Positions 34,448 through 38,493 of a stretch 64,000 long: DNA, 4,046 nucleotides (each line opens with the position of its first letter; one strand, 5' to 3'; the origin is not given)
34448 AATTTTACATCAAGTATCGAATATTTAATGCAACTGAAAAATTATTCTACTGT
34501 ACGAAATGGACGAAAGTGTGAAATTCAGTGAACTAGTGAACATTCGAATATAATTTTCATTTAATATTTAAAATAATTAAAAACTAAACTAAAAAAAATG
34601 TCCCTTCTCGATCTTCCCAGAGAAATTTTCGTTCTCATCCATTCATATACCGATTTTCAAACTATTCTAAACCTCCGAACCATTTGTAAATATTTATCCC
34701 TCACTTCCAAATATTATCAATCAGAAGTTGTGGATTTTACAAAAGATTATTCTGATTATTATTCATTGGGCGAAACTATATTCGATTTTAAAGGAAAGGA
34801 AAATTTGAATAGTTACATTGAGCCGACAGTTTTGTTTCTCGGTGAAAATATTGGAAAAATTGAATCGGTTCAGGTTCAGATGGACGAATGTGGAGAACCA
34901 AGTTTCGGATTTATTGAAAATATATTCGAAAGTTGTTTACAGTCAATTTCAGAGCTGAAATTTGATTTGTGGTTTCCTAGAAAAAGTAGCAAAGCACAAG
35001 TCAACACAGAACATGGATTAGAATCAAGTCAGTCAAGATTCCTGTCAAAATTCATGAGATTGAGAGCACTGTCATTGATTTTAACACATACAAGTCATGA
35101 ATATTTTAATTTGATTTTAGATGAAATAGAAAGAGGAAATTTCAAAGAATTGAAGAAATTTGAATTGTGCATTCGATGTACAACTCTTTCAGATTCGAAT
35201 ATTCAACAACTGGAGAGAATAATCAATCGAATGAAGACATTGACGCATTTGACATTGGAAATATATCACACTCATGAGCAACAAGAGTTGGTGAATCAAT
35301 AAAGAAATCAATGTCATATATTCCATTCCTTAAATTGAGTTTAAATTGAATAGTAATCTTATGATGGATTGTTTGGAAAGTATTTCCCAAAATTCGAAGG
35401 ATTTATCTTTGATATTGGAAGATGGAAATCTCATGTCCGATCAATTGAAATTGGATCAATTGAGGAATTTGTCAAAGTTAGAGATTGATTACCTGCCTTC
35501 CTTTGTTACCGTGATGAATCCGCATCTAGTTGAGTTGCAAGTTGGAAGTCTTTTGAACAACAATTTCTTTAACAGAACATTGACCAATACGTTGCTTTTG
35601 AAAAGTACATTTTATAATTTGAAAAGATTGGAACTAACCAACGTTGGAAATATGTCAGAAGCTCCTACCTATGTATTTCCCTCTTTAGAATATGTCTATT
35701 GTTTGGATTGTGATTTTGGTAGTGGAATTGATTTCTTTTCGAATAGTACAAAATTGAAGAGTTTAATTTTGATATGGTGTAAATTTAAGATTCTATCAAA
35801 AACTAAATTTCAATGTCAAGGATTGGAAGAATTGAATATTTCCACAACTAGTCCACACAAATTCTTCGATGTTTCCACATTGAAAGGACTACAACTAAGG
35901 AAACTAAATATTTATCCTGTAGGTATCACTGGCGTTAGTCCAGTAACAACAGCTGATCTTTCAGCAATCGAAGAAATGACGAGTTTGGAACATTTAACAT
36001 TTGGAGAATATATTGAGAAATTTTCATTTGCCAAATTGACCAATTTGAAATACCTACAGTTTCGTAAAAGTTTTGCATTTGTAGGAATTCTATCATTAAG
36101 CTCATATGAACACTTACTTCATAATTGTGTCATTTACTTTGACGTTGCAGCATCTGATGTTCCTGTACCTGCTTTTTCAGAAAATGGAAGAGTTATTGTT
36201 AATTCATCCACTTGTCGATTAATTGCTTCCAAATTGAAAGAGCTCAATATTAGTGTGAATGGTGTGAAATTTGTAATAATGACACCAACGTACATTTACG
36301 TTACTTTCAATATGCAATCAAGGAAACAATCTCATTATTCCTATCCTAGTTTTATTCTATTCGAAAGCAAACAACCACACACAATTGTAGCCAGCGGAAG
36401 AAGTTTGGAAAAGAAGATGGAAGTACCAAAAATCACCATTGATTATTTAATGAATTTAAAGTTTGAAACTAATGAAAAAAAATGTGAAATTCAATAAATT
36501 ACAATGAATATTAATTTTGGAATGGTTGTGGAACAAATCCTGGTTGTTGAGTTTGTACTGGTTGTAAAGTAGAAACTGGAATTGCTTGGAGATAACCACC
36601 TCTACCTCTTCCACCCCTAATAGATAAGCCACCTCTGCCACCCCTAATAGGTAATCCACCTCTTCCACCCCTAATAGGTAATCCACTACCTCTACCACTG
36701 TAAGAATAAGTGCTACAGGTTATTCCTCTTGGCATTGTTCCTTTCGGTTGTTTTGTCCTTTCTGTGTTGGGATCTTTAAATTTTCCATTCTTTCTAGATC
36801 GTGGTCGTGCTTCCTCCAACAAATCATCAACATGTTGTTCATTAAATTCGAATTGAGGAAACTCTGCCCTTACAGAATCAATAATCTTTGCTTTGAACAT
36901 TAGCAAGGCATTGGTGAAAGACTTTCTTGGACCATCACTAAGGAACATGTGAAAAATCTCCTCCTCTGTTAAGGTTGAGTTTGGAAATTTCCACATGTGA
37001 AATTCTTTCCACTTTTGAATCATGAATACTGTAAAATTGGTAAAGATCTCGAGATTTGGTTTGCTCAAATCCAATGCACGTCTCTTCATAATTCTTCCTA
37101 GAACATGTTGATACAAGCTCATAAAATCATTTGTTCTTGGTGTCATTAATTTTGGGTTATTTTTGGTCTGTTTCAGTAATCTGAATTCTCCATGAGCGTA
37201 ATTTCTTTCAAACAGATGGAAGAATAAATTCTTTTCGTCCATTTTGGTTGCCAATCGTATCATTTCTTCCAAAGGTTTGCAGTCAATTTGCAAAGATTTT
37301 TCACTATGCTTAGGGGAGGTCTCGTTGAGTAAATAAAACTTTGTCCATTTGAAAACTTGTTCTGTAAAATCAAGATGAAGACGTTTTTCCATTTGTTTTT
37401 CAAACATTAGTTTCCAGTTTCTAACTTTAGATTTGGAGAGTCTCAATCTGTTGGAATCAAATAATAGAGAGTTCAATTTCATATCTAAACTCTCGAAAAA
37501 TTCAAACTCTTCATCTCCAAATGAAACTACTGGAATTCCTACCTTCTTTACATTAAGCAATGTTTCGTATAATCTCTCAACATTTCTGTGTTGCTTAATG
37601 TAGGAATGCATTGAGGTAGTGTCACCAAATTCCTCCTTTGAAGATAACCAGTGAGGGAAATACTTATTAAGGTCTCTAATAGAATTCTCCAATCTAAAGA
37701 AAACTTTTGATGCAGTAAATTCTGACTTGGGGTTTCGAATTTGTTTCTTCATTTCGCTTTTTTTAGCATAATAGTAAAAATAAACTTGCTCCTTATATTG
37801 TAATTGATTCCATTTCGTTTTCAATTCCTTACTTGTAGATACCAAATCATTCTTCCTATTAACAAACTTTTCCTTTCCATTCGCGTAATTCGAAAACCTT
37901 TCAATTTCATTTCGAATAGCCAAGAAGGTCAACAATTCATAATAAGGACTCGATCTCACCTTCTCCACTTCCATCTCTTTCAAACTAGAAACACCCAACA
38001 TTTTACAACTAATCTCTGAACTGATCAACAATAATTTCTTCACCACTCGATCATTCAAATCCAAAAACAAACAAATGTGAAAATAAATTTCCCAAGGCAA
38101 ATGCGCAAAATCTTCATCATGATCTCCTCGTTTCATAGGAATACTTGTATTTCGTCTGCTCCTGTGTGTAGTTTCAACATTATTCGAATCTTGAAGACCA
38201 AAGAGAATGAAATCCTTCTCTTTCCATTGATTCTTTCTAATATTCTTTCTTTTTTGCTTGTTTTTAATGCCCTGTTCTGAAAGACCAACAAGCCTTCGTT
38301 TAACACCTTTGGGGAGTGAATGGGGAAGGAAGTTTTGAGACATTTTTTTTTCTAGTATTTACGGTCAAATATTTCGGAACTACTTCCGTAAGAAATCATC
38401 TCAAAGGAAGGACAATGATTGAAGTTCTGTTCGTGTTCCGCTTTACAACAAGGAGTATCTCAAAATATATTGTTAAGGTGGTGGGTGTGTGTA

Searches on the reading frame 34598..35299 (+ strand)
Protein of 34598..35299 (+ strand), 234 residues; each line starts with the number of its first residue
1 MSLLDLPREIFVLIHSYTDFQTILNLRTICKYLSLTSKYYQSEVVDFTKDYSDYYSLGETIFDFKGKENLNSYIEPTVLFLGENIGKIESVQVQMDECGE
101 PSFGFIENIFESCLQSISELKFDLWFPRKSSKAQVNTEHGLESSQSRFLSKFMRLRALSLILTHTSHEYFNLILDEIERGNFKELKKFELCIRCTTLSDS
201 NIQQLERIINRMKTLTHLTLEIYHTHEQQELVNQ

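Call 68: search_protein_families(library=pfam, proteins=[window:34598-35299:+], max_evalue=0.001)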
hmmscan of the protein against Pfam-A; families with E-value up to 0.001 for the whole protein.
window:34598-35299:+ (234 aa): 1 family
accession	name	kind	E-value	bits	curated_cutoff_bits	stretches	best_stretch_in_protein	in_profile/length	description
PF12937.12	F-box-like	-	0.00028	21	24.3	1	4-33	2-31/47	F-box-like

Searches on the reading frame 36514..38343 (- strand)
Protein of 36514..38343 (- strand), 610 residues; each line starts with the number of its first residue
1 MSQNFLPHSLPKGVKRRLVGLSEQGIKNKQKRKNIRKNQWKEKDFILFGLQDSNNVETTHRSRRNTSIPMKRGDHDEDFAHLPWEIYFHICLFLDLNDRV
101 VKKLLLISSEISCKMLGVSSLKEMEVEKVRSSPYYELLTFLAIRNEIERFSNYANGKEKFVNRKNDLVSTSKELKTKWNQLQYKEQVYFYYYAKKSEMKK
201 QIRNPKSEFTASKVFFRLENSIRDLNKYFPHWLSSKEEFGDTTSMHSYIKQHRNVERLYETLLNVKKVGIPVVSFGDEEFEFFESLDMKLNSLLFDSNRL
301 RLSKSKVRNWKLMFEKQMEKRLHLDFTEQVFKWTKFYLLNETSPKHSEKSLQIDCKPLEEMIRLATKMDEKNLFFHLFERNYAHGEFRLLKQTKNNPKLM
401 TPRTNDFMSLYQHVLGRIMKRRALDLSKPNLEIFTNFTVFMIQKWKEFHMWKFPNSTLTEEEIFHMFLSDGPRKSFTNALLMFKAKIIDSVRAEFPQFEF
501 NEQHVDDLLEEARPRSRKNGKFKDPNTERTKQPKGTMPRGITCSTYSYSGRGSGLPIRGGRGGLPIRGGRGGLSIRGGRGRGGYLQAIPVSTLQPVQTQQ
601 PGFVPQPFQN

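Call 29: find_encoding_contigs(protein=window:36514-38343:-, flank=10000, max_places=3)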
Protein window:36514-38343:- (610 aa): no gene with exactly this product is on record in the collection.

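Call 68: search_protein_families(library=pfam, proteins=[window:36514-38343:-], max_evalue=0.001)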
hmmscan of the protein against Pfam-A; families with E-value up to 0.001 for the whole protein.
window:36514-38343:- (610 aa): 0 families
